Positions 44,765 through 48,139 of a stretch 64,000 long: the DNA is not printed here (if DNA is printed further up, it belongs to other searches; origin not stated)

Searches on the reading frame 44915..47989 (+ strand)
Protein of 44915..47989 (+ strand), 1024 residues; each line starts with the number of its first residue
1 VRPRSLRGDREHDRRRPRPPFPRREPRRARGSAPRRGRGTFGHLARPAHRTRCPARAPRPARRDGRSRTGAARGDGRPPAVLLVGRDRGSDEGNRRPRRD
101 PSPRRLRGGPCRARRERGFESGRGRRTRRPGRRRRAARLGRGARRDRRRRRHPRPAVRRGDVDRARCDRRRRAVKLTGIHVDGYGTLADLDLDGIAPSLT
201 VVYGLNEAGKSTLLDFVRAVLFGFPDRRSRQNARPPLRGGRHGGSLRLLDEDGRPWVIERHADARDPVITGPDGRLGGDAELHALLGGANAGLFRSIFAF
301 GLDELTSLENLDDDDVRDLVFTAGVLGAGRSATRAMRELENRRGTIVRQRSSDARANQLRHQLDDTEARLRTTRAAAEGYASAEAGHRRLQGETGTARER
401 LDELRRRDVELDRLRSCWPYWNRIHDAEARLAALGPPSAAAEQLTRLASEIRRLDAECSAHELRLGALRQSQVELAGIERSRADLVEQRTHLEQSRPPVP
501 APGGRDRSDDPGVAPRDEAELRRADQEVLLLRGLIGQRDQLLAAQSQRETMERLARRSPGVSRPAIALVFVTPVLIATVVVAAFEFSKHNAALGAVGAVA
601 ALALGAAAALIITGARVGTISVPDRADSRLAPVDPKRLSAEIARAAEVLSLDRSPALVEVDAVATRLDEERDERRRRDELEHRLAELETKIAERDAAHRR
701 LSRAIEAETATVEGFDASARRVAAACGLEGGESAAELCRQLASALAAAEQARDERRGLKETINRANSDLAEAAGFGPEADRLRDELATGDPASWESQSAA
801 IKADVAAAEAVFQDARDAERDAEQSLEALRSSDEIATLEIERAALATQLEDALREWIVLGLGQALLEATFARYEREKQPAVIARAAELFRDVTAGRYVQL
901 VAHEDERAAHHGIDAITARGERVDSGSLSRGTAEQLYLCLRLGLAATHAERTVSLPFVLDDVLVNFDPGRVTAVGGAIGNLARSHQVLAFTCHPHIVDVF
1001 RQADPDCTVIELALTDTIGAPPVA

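Call 35: search_protein_families(library=pfam, proteins=[window:44915-47989:+], max_evalue=0.0001)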
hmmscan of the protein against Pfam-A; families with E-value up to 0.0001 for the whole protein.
window:44915-47989:+ (1024 aa): 3 families
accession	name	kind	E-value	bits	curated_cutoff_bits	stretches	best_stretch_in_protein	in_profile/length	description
PF13514.12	AAA_27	-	3.4e-18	66.4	22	1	176-377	3-203/206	AAA domain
PF13476.12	AAA_23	-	2e-07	32.3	27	1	179-233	2-55/201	AAA domain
PF02463.25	SMC_N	-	6.1e-05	23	40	0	412-997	135-202/220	RecF/RecN/SMC N terminal domain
